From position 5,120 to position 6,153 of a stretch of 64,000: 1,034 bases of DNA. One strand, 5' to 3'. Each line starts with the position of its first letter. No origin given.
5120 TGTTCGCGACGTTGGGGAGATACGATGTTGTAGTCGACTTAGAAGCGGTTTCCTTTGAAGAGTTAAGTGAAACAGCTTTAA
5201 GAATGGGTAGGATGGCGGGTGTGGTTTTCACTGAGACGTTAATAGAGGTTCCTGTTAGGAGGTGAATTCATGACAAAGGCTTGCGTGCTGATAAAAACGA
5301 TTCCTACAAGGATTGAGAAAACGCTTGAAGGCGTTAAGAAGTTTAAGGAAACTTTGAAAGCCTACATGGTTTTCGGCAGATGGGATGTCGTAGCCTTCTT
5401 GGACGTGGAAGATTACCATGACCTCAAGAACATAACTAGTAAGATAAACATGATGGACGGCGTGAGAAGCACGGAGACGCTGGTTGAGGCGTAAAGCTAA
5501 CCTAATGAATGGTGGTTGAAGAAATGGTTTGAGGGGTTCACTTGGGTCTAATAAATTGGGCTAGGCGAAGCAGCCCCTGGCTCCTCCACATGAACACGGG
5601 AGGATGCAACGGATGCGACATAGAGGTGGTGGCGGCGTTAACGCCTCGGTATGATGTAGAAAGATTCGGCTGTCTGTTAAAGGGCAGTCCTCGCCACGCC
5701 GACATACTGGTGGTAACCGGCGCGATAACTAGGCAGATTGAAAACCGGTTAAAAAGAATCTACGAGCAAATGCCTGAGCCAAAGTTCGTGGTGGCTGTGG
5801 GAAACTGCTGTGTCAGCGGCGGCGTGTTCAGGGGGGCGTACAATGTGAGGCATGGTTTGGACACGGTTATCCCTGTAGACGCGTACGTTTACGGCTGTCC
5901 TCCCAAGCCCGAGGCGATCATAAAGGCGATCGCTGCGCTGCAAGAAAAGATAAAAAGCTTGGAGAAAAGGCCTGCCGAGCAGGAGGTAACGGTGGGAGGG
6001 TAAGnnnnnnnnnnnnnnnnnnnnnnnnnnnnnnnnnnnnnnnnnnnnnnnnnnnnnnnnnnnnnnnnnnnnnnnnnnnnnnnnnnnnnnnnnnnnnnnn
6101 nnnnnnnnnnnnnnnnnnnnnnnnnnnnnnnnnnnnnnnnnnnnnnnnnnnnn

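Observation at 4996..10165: Minimal Ech/Mbh-like [NiFe] hydrogenase module with no adjacent membrane subunits, embedded with RAM-domain, FrhB-like, PurM-fold, ferredoxin and NikR genes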

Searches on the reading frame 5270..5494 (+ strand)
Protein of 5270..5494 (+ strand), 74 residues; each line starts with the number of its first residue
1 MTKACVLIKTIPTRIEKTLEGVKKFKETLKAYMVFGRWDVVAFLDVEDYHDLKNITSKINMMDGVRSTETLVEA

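Call 4: search_protein_families(library=pfam, proteins=[window:5270-5494:+], max_evalue=0.01)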
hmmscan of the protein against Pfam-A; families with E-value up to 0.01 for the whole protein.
window:5270-5494:+ (74 aa): 2 families
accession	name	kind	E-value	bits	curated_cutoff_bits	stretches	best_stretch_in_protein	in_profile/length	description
PF01037.27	AsnC_trans_reg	-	5.4e-11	42.7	25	1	6-72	1-69/73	Lrp/AsnC ligand binding domain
PF08734.17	GYD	-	0.00033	21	31.4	1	8-71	15-79/91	GYD domain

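Call 5: search_protein_families(library=ncbifam, proteins=[window:5270-5494:+], max_evalue=0.01)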
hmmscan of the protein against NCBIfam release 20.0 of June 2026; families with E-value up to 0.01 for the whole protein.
window:5270-5494:+ (74 aa): 2 families
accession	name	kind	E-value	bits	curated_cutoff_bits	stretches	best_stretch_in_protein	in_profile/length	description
NF040947.1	trans_reg_LysM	equivalog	8.1e-05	22.4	180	1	2-72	60-131/136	HTH-type transcriptional regulator LysM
NF008384.0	PRK11179.1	equivalog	0.00042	20.2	227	1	16-72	84-141/153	transcriptional regulator AsnC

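Call 49: find_homologous_proteins(query=window:5270-5494:+, max_evalue=0.00001)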
Query window:5270-5494:+ (74 aa): 18 proteins with E <= 0.00001 among 20 candidates.
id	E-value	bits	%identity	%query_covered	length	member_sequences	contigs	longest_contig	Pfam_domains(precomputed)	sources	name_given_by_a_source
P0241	4.4e-41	155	100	100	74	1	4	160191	PF01037.29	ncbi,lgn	ncbi:MAG: Lrp/AsnC ligand binding domain-containing protein [Candidatus Bathyarchaeia archaeon]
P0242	1.0e-38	147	93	100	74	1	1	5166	PF01037.29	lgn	-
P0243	1.8e-38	147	93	100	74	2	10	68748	PF01037.29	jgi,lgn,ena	jgi:DNA-binding Lrp family transcriptional regulator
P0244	2.0e-31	124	78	100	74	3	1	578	PF01037.29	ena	-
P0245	2.0e-28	115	69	100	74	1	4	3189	PF01037.29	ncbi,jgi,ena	-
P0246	2.1e-28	115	69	100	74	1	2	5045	PF01037.29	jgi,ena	-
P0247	9.2e-26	107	72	96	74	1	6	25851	PF01037.29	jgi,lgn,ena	jgi:DNA-binding Lrp family transcriptional regulator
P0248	4.9e-25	104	70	96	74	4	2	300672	PF01037.29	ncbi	ncbi:MAG: Lrp/AsnC ligand binding domain-containing protein [Candidatus Bathyarchaeia archaeon]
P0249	1.8e-24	102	69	96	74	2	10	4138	PF01037.29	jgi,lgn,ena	jgi:DNA-binding Lrp family transcriptional regulator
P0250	8.9e-24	100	68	97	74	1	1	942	PF01037.29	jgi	jgi:DNA-binding Lrp family transcriptional regulator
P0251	1.6e-23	99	68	96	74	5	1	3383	PF01037.29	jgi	-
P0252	2.2e-23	99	68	96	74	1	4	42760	PF01037.29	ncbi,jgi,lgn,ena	-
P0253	2.5e-23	99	68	92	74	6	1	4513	PF01037.29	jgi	jgi:DNA-binding Lrp family transcriptional regulator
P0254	3.6e-23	98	73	89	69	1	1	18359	PF01037.29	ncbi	ncbi:MAG: Lrp/AsnC ligand binding domain-containing protein, partial [Candidatus Bathyarchaeia archa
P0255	4.6e-23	98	69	92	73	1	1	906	PF01037.29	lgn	-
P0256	4.8e-23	98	69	92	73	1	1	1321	PF01037.29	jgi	-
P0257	3.6e-22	95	66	96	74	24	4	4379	PF01037.29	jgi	jgi:DNA-binding Lrp family transcriptional regulator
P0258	5.0e-22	95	65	96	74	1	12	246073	PF01037.29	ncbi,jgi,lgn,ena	jgi:DNA-binding Lrp family transcriptional regulator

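Call 50: find_encoding_contigs(protein=P0248, flank=6000, max_places=1)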
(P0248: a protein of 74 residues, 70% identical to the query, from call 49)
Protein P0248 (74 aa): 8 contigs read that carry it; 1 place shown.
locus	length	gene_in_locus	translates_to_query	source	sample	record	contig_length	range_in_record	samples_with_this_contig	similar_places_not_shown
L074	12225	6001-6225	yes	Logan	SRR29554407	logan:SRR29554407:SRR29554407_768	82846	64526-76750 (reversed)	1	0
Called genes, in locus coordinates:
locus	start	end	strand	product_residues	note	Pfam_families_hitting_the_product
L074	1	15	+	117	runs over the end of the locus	PF01282:Ribosomal_S24e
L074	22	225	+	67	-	PF01599:Ribosomal_S27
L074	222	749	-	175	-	PF04019:DUF359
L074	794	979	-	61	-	PF06093:Spt4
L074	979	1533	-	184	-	PF03876:SHS2_Rpb7-N, PF00575:S1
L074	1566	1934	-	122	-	PF18477:PIN_9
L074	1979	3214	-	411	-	PF00009:GTP_EFTU, PF03193:RsgA_GTPase (faint), PF03144:GTP_EFTU_D2 (weak), PF09173:eIF2_C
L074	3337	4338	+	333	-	PF00814:TsaD, PF22521:HypF_C_2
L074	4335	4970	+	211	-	PF01636:APH (faint), PF06293:Kdo, PF07714:PK_Tyr_Ser-Thr (weak), PF00069:Pkinase, PF01163:RIO1, PF03109:ABC1 (weak)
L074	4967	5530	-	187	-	PF01725:Ham1p_like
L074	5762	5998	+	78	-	PF01037:AsnC_trans_reg, PF08734:GYD (weak)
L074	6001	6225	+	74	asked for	PF01037:AsnC_trans_reg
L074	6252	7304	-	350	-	PF00465:Fe-ADH, PF13685:Fe-ADH_2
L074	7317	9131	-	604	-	PF09843:DUF2070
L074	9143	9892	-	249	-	PF01884:PcrB, PF00977:His_biosynth, PF05690:ThiG (weak)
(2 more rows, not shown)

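Call 51: find_encoding_contigs(protein=P0258, flank=6000, max_places=1)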
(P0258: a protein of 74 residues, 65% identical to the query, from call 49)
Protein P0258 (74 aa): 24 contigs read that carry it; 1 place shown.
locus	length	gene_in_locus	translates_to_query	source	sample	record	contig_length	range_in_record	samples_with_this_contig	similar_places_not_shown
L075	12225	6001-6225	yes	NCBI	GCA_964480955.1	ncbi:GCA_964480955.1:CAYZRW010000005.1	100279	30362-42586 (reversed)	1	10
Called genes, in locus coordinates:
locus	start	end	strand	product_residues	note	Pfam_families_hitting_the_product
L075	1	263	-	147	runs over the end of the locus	PF04019:DUF359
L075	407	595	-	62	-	PF06093:Spt4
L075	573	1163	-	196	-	PF03876:SHS2_Rpb7-N, PF00575:S1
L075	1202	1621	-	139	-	PF18477:PIN_9, PF04900:Fcf1 (weak)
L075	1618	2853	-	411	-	PF00009:GTP_EFTU, PF03144:GTP_EFTU_D2 (weak), PF09173:eIF2_C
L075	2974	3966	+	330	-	PF00814:TsaD, PF22521:HypF_C_2 (weak)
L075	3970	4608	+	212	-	PF00069:Pkinase, PF01636:APH (faint), PF06293:Kdo, PF01163:RIO1, PF07714:PK_Tyr_Ser-Thr, PF03109:ABC1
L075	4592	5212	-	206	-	PF01725:Ham1p_like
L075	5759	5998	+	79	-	PF01037:AsnC_trans_reg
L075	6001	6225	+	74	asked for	PF01037:AsnC_trans_reg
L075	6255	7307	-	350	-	PF00465:Fe-ADH, PF13685:Fe-ADH_2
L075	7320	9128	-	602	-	PF09843:DUF2070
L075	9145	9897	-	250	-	PF01884:PcrB, PF05690:ThiG (faint), PF00977:His_biosynth (weak)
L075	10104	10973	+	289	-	PF01040:UbiA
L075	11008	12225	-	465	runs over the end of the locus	PF00368:HMG-CoA_red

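Call 52: find_encoding_contigs(protein=P0252, flank=6000, max_places=1)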
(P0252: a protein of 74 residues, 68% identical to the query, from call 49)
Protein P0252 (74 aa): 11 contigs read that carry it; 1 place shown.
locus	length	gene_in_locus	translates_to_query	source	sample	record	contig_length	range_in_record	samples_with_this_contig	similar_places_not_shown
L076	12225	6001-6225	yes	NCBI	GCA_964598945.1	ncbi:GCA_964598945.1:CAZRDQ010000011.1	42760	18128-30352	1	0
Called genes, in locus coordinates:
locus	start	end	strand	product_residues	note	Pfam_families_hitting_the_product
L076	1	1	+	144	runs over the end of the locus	PF01282:Ribosomal_S24e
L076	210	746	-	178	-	PF04019:DUF359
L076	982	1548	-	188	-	PF03876:SHS2_Rpb7-N, PF00575:S1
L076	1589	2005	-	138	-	PF18477:PIN_9, PF04900:Fcf1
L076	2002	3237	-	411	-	PF00009:GTP_EFTU, PF03144:GTP_EFTU_D2 (weak), PF09173:eIF2_C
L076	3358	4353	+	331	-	PF00814:TsaD, PF22521:HypF_C_2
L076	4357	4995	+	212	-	PF00069:Pkinase, PF01636:APH (faint), PF06293:Kdo, PF07714:PK_Tyr_Ser-Thr, PF01163:RIO1, PF03109:ABC1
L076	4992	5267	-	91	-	PF01725:Ham1p_like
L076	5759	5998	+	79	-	PF01037:AsnC_trans_reg, PF08734:GYD (weak)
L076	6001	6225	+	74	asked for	PF01037:AsnC_trans_reg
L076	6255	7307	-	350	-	PF00465:Fe-ADH, PF13685:Fe-ADH_2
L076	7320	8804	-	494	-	PF09843:DUF2070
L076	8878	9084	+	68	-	-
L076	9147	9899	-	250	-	PF01884:PcrB, PF05690:ThiG (faint), PF00977:His_biosynth, PF02581:TMP-TENI (faint)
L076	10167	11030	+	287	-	PF01040:UbiA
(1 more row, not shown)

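Call 61: search_solved_structures(query=window:5270-5494:+, max_evalue=0.01)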
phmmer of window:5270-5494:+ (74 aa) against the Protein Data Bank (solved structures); distinct sequences matched with E-value up to 0.01: 7.
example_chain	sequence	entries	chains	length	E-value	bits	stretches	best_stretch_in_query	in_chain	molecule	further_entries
2djw_A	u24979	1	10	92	1.8e-05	28.2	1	3-72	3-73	probable transcriptional regulator, AsnC family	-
2e1a_A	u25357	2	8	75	0.00011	25.7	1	2-72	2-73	75aa long hypothetical regulatory protein AsnC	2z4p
2zbc_A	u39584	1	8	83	0.00013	25.4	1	1-72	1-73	83aa long hypothetical transcriptional regulator asnC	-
2cvi_A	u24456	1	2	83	0.00015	25.3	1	2-72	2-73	75aa long hypothetical regulatory protein AsnC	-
7fby_A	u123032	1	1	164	0.00054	23.5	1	5-72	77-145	Transcriptional regulatory protein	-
9w4v_A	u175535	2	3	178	0.00069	23.1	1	5-72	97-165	Uncharacterized HTH-type transcriptional regulator PH0140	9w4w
3qwu_A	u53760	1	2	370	0.0093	19.6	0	14-67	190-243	DNA ligase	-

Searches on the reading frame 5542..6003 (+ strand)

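Call 4: search_protein_families(library=pfam, proteins=[window:5542-6003:+], max_evalue=0.01)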
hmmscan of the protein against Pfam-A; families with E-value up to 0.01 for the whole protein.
window:5542-6003:+ (153 aa): 1 family
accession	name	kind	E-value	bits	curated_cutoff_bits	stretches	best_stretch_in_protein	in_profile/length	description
PF01058.29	Oxidored_q6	-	6.6e-34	116.8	27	1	22-133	1-128/128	NADH ubiquinone oxidoreductase, 20 Kd subunit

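Call 5: search_protein_families(library=ncbifam, proteins=[window:5542-6003:+], max_evalue=0.01)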
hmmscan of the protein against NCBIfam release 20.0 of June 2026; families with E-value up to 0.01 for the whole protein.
window:5542-6003:+ (153 aa): 15 families
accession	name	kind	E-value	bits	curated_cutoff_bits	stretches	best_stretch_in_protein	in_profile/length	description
NF005012.1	PRK06411.1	subfamily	5.4e-51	172.4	116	1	3-141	27-162/166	NADH-quinone oxidoreductase subunit NuoB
TIGR01957.1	nuoB_fam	subfamily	2.3e-48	163.8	142.7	1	3-139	10-144/145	NADH-quinone oxidoreductase subunit B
NF011394.0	PRK14819.1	equivalog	2.1e-47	161.9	312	1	3-139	24-158/264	NADH-quinone oxidoreductase subunit B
NF011393.0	PRK14818.1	equivalog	7.4e-45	152.6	255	1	3-141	24-159/173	NADH dehydrogenase subunit B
NF011390.0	PRK14815.1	equivalog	6.2e-44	149.5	281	1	3-139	26-159/183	NADH dehydrogenase subunit B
NF011391.0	PRK14816.1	equivalog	1.8e-42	145.2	283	1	3-138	45-178/196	NADH-quinone oxidoreductase subunit B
NF009808.0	PRK13292.1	equivalog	1.8e-42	145.2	1156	1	3-147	18-158/791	NADH-quinone oxidoreductase subunit B/C/D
NF011395.0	PRK14820.1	equivalog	5.8e-40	137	263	1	4-143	27-163/180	NADH-quinone oxidoreductase subunit B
NF011388.0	PRK14813.1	equivalog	2.6e-39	135.1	294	1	3-139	21-155/189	NADH dehydrogenase subunit B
NF011389.0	PRK14814.1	equivalog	8.6e-37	126.7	285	1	3-149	26-169/186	NADH dehydrogenase subunit B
NF011392.0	PRK14817.1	equivalog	2.2e-35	122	271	1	5-146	31-169/182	NADH-quinone oxidoreductase subunit B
TIGR03294.1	FrhG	equivalog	3.9e-09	36.6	245.5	1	52-135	50-142/228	coenzyme F420 hydrogenase subunit gamma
NF045875.1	F420_non_VhuG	exception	1.9e-06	27.4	450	1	105-136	135-166/286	F420-non-reducing hydrogenase subunit VhuG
NF040836.1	sulfhyd_HydD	equivalog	1.3e-05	24.5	500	0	51-96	52-95/261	NADPH-dependent hydrogenase/sulfhydrogenase 1 subunit delta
NF045520.1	H2_NiFeSe_small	exception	0.00081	18.8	470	1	76-140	140-212/314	NiFeSe hydrogenase small subunit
